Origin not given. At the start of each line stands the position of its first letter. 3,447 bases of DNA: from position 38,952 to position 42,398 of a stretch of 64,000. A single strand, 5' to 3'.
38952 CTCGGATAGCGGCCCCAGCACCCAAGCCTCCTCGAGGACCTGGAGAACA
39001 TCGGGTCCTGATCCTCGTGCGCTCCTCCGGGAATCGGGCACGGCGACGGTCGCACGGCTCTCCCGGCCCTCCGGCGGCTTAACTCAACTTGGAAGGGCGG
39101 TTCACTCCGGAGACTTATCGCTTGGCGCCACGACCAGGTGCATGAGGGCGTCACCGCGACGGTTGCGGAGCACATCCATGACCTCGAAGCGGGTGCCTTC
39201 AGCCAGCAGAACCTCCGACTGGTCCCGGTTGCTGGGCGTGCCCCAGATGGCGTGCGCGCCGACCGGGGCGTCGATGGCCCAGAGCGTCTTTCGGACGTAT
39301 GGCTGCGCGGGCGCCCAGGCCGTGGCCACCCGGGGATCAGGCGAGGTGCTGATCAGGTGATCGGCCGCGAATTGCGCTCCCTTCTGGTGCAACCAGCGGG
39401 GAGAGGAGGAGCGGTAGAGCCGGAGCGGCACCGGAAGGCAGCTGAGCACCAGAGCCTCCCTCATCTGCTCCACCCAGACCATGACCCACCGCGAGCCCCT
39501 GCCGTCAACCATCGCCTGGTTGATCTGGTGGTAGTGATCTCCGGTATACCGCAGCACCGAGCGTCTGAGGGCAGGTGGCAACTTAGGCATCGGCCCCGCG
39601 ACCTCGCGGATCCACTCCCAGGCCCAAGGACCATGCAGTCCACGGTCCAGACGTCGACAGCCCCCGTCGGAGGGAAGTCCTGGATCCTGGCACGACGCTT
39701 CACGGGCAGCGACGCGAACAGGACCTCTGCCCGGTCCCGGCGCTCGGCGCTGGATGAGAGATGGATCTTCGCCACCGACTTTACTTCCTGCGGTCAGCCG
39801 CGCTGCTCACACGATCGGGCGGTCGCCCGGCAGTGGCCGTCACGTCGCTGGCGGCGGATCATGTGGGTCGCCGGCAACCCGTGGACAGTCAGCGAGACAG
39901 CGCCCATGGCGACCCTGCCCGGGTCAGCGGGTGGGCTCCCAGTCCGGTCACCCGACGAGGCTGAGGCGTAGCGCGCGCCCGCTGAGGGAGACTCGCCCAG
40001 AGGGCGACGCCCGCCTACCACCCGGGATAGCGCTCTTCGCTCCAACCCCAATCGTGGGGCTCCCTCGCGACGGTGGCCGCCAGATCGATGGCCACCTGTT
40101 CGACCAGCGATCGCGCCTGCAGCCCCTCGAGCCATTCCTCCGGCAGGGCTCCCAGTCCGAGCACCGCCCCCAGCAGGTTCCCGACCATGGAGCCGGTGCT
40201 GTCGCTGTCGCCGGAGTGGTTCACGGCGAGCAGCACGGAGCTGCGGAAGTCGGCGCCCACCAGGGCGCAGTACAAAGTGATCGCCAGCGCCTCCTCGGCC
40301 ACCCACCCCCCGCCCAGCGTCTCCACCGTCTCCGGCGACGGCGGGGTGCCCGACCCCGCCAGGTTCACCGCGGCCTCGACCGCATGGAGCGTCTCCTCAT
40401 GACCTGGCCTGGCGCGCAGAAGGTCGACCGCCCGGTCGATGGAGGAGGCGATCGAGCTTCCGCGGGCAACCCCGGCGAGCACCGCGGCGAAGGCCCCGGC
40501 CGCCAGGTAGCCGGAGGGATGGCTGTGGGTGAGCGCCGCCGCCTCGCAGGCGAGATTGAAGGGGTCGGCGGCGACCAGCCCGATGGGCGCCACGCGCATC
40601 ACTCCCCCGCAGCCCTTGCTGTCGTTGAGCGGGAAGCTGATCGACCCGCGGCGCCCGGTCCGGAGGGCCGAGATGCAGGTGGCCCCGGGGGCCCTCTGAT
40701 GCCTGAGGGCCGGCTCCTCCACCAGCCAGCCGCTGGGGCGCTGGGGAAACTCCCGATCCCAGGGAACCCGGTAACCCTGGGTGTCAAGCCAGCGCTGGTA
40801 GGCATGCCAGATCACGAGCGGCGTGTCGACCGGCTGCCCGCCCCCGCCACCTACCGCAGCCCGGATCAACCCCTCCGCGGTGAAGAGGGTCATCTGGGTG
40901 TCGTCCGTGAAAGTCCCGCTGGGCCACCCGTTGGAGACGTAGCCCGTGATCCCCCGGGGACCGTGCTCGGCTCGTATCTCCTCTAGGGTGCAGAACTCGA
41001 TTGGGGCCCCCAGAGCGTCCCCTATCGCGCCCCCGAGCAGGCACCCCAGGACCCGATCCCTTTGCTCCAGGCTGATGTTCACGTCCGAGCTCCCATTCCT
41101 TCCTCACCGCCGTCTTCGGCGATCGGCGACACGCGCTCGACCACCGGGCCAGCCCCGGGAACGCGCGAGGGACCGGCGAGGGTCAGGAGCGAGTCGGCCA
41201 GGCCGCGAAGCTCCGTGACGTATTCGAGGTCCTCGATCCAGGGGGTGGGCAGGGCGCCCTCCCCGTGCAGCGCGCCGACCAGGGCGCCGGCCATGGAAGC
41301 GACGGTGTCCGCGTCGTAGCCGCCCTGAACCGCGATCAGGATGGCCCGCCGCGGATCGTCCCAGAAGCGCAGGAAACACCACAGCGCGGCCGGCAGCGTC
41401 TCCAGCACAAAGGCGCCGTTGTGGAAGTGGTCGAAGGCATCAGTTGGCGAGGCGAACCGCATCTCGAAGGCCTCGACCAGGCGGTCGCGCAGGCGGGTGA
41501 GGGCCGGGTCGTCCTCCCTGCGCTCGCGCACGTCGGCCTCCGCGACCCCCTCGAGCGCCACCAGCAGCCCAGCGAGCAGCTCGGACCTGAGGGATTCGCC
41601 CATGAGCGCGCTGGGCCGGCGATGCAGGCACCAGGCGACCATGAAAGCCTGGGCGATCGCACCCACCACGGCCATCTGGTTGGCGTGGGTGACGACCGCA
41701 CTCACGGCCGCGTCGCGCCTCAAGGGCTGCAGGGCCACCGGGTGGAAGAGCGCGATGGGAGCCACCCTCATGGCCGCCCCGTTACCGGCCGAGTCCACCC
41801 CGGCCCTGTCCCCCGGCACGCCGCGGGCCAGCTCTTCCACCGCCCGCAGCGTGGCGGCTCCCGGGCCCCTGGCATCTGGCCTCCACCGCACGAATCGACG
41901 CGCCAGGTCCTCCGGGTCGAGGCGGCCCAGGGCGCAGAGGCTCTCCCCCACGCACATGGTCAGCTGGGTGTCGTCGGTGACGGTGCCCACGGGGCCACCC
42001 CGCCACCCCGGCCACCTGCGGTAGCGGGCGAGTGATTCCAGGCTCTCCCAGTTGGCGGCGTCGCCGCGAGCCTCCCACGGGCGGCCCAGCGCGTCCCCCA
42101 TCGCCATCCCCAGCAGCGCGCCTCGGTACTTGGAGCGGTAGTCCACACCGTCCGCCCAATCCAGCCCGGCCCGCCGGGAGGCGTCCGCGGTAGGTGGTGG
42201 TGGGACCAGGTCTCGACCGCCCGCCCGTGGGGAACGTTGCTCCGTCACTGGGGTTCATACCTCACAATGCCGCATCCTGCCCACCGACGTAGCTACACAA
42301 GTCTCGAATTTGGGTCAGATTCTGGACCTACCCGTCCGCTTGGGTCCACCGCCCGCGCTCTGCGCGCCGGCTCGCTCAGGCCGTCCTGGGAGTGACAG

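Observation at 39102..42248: Three-gene cassette: a small cytoplasmic C3/VIP2-class ADP-ribosyltransferase plus two tandem DraG-like ADP-ribosylglycohydrolases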

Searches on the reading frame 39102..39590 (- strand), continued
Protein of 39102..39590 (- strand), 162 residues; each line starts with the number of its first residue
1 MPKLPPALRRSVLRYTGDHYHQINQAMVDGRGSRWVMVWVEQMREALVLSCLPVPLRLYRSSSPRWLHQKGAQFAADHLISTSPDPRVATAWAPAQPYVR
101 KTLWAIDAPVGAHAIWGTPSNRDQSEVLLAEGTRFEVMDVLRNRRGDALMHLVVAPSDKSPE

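Call 100: list_cluster_members(proteins=[window:39102-39590:-, window:40015-41082:-, window:41079-42248:-, P0001, P0003, P0007])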
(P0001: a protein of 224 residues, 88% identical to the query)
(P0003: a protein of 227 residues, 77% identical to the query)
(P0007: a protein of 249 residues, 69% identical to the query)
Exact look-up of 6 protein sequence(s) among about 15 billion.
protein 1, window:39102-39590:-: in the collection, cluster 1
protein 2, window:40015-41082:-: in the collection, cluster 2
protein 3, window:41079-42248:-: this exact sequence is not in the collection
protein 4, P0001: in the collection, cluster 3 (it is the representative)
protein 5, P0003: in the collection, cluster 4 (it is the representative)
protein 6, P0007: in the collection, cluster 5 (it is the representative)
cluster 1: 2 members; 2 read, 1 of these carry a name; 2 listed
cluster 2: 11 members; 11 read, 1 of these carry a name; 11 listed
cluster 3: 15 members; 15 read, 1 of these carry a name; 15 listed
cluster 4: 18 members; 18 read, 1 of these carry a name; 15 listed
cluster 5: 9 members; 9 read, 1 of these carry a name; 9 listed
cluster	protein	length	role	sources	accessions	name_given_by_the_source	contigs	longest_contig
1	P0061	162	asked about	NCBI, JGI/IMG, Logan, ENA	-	hypothetical protein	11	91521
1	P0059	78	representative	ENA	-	-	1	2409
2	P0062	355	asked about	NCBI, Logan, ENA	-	-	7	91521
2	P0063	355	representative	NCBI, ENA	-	-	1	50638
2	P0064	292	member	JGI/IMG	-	ADP-ribosylglycohydrolase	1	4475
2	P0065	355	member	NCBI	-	-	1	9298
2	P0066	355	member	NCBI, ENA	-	-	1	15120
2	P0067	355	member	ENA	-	-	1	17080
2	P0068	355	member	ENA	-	-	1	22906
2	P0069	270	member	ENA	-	-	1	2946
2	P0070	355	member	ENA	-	-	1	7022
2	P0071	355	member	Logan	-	-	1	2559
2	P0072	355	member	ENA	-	-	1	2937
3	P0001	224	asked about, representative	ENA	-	-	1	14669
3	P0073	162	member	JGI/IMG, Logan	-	hypothetical protein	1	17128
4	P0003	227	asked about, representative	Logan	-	-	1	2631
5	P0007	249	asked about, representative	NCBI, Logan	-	-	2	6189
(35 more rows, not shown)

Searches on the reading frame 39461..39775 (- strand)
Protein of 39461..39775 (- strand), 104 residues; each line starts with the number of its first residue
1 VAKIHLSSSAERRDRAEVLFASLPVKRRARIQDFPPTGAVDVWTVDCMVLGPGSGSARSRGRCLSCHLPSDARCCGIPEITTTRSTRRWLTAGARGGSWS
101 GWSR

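Call 3: search_protein_families(library=pfam, proteins=[window:39461-39775:-], max_evalue=1)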
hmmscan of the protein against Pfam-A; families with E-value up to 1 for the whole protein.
window:39461-39775:- (104 aa): 1 family
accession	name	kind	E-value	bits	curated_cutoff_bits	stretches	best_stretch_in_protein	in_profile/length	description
PF18251.7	Defensin_5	-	0.0029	18.1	25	1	54-75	12-33/39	Fungal defensin Copsin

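Call 4: search_protein_families(library=ncbifam, proteins=[window:39461-39775:-], max_evalue=1)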
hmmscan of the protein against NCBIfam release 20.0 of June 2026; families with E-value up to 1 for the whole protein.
window:39461-39775:- (104 aa): 0 families

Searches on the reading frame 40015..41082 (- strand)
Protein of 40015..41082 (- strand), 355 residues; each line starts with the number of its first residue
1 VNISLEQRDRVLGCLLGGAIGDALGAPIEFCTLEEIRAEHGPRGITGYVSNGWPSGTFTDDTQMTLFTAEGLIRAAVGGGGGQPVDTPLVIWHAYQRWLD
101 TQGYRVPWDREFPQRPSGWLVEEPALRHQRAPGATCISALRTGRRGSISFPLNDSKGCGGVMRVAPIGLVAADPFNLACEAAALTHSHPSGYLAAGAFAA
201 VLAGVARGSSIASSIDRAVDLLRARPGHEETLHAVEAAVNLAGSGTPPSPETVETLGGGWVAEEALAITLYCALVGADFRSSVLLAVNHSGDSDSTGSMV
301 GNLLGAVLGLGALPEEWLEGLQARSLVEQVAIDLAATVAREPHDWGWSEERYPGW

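Call 3: search_protein_families(library=pfam, proteins=[window:40015-41082:-], max_evalue=1)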
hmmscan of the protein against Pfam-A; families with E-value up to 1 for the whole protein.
window:40015-41082:- (355 aa): 3 families
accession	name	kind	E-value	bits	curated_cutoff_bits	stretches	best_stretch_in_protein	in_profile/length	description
PF03747.19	ADP_ribosyl_GH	-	1.1e-77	262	26.2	1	13-316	1-287/287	ADP-ribosylglycohydrolase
PF14029.11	DUF4244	-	0.014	15.2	27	1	191-215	21-45/54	Protein of unknown function (DUF4244)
PF13515.12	FUSC_2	-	0.04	14.5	25.6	0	9-25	38-54/126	Fusaric acid resistance protein-like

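Call 4: search_protein_families(library=ncbifam, proteins=[window:40015-41082:-], max_evalue=1)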
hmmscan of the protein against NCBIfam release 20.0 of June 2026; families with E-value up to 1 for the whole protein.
window:40015-41082:- (355 aa): 2 families
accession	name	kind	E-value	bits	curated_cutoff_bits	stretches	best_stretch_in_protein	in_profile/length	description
TIGR02662.1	dinitro_DRAG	equivalog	2.8e-25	89.1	337.05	3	8-74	2-69/287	ADP-ribosyl-[dinitrogen reductase] hydrolase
NF041672.1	ADPriboarghdlase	equivalog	4.1e-16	58.7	490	2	265-335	286-356/361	ADP-ribosylarginine hydrolase Tri1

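Call 34: search_solved_structures(query=window:40015-41082:-, max_evalue=0.001, show_alignments=1)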
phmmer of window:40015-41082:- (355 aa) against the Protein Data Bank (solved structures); distinct sequences matched with E-value up to 0.001: 21.
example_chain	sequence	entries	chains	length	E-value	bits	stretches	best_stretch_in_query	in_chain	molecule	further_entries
1t5j_A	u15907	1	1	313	7.1e-20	74.6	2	147-334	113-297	Hypothetical protein MJ1187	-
2cwc_A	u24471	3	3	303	8.5e-19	71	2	156-335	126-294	ADP-ribosylglycohydrolase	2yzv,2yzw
2woc_A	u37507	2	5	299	5.2e-17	65.1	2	8-72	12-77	ADP-RIBOSYL-[DINITROGEN REDUCTASE] GLYCOHYDROLASE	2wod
2woe_A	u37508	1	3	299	5.9e-17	65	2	8-72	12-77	ADP-RIBOSYL-[DINITROGEN REDUCTASE] GLYCOHYDROLASE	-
3g9d_A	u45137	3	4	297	2.1e-15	59.9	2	8-75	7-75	Dinitrogenase reductase activating glucohydrolase | Dinitrogenase reductase activacting glicohydrolase | ADP-ribosyl-(Dinitrogen reductase) hydrolase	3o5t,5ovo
8za7_A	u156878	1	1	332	1.3e-14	57.3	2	8-74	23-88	Lmo0067 protein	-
6dre_A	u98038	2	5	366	6.6e-11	45.1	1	252-333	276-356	ADP-ribosyl-(Dinitrogen reductase) hydrolase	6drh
3hfw_A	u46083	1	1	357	6.8e-08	35.1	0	130-201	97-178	Protein ADP-ribosylarginine hydrolase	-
6g28_A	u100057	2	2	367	7.1e-08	35.1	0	130-201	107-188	[Protein ADP-ribosylarginine] hydrolase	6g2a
6iux_A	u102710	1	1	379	8.2e-08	34.9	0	130-201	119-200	[Protein ADP-ribosylarginine] hydrolase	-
6g1p_A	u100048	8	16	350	5.2e-07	32.2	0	245-334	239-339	ADP-ribosylhydrolase like 2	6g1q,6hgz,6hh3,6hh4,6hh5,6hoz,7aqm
2qty_A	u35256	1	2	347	9.5e-07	31.4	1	153-323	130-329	Poly(ADP-ribose) glycohydrolase ARH3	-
2g4k_A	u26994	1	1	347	2.1e-06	30.3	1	153-323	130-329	ADP-ribosylhydrolase 3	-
9rfd_A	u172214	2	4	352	2.3e-06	30.1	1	153-323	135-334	ADP-ribosylhydrolase ARH3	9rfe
2foz_A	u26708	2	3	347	2.3e-06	30.1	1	153-323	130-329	ADP-ribosylhydrolase like 2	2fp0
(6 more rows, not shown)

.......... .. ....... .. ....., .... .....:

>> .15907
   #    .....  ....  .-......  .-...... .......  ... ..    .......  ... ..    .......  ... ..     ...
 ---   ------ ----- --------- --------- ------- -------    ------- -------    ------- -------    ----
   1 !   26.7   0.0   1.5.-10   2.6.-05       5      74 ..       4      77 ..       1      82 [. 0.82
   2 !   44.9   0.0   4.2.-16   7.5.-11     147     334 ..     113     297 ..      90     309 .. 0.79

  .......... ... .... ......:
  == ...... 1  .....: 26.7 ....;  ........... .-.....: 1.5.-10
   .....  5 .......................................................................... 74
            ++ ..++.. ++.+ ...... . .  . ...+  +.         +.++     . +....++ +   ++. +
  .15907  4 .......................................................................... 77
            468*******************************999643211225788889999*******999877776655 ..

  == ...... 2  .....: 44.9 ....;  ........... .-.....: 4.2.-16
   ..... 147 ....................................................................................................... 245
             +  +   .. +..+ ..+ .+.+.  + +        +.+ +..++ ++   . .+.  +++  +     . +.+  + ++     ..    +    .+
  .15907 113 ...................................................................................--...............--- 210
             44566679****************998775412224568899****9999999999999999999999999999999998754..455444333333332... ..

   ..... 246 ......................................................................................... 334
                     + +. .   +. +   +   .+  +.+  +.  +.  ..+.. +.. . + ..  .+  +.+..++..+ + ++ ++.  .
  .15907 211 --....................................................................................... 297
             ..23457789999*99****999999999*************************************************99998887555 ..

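Call 42: search_protein_families(library=padloc, proteins=[window:40015-41082:-], max_evalue=1)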
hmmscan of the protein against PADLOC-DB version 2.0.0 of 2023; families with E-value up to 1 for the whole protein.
window:40015-41082:- (355 aa): 0 families

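Call 91: search_protein_families(library=phrogs, proteins=[window:40015-41082:-], max_evalue=0.01)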
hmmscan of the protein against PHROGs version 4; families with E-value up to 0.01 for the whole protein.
window:40015-41082:- (355 aa): 2 families
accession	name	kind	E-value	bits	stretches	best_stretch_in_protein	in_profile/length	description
phrog_22100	-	unknown function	4.8e-32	112.5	2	128-324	85-289/306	-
phrog_6572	-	other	8.4e-30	105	2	152-339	121-309/325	ADP-ribosylglycohydrolase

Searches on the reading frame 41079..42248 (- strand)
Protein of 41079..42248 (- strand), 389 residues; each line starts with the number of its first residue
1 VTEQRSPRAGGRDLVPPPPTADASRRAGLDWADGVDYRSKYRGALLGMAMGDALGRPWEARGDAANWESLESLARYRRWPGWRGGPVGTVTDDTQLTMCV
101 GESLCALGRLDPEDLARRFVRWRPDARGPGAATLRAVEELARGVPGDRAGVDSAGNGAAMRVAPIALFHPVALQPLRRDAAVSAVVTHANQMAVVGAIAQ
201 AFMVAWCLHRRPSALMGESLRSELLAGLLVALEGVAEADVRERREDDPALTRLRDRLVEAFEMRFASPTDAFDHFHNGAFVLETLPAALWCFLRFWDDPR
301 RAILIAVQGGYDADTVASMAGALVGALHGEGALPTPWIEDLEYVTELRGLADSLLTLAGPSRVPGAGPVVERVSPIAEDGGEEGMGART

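Call 3: search_protein_families(library=pfam, proteins=[window:41079-42248:-], max_evalue=1)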
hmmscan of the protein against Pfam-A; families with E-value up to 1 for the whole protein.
window:41079-42248:- (389 aa): 1 family
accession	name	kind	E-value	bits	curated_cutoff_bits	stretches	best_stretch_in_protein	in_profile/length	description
PF03747.19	ADP_ribosyl_GH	-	2.8e-68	231.1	26.2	1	43-335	1-286/287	ADP-ribosylglycohydrolase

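Call 4: search_protein_families(library=ncbifam, proteins=[window:41079-42248:-], max_evalue=1)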
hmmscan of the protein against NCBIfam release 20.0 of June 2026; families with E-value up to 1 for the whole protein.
window:41079-42248:- (389 aa): 3 families
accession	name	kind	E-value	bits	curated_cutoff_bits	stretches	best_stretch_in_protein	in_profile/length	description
TIGR02662.1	dinitro_DRAG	equivalog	1.2e-28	100.2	337.05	2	38-211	2-176/287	ADP-ribosyl-[dinitrogen reductase] hydrolase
NF041672.1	ADPriboarghdlase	equivalog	4.9e-25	88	490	2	273-358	275-359/361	ADP-ribosylarginine hydrolase Tri1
TIGR00461.1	gcvP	equivalog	0.31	8.6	859.2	1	128-199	264-331/939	aminomethyl-transferring glycine dehydrogenase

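Call 35: search_solved_structures(query=window:41079-42248:-, max_evalue=0.001, show_alignments=1)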
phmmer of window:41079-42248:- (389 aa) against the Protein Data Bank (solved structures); distinct sequences matched with E-value up to 0.001: 22.
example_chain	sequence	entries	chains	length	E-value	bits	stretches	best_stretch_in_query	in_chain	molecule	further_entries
2qty_A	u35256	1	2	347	9.1e-31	110.6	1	39-354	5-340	Poly(ADP-ribose) glycohydrolase ARH3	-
6d36_C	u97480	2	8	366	4e-30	108.4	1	32-354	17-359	Poly(ADP-ribose) glycohydrolase ARH3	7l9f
9rfd_A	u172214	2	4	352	7.1e-30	107.7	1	38-354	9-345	ADP-ribosylhydrolase ARH3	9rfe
5zqy_A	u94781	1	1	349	8.6e-30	107.4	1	39-354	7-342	Poly(ADP-ribose) glycohydrolase ARH3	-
2g4k_A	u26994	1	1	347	9.4e-30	107.2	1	39-354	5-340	ADP-ribosylhydrolase 3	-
2foz_A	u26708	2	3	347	9.6e-30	107.2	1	39-354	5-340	ADP-ribosylhydrolase like 2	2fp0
6d3a_C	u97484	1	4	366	1.4e-29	106.7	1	32-354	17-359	Poly(ADP-ribose) glycohydrolase ARH3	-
7akr_AAA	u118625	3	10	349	4.4e-29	105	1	39-354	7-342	ADP-ribose glycohydrolase ARH3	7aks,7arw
7l9i_C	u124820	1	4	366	5.1e-29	104.8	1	32-354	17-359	ADP-ribose glycohydrolase ARH3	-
7l9h_C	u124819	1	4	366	5.3e-29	104.8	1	32-354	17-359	ADP-ribose glycohydrolase ARH3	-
1t5j_A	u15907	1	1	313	2.4e-26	96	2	36-212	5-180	Hypothetical protein MJ1187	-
6g1p_A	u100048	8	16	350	7e-26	94.5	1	40-351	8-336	ADP-ribosylhydrolase like 2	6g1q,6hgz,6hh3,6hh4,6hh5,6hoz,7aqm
2woe_A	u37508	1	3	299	1.6e-23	86.7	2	37-201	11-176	ADP-RIBOSYL-[DINITROGEN REDUCTASE] GLYCOHYDROLASE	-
2woc_A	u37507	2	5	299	2e-23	86.4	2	37-201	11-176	ADP-RIBOSYL-[DINITROGEN REDUCTASE] GLYCOHYDROLASE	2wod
6dre_A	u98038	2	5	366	9.3e-23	84.2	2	273-358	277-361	ADP-ribosyl-(Dinitrogen reductase) hydrolase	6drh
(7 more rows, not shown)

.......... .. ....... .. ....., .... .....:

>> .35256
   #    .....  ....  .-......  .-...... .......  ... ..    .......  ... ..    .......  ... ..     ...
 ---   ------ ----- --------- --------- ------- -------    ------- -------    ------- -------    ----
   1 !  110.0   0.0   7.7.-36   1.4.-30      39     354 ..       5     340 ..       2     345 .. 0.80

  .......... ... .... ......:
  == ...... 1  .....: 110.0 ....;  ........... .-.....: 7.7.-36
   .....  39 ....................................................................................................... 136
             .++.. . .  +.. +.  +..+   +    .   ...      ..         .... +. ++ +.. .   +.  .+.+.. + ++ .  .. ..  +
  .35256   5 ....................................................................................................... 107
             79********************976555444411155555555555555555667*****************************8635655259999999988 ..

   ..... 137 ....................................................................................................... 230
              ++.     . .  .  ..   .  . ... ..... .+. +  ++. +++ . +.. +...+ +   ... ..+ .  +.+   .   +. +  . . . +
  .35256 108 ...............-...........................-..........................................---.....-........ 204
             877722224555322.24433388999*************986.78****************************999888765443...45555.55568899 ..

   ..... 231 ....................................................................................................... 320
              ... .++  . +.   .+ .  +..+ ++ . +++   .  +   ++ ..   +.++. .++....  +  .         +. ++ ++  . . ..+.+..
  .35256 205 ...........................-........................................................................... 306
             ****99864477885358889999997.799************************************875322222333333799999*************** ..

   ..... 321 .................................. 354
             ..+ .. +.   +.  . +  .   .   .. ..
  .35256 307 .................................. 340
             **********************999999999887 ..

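Call 42: search_protein_families(library=padloc, proteins=[window:41079-42248:-], max_evalue=1)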
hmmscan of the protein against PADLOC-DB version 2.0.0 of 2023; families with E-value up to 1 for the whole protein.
window:41079-42248:- (389 aa): 0 families

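Call 91: search_protein_families(library=phrogs, proteins=[window:41079-42248:-], max_evalue=0.01)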
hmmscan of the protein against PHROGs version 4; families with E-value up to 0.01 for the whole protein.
window:41079-42248:- (389 aa): 2 families
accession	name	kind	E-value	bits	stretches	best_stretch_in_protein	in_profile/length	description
phrog_6572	-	other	5.3e-41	141.8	1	39-355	6-305/325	ADP-ribosylglycohydrolase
phrog_22100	-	unknown function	2.6e-19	70.7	1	39-343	1-288/306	-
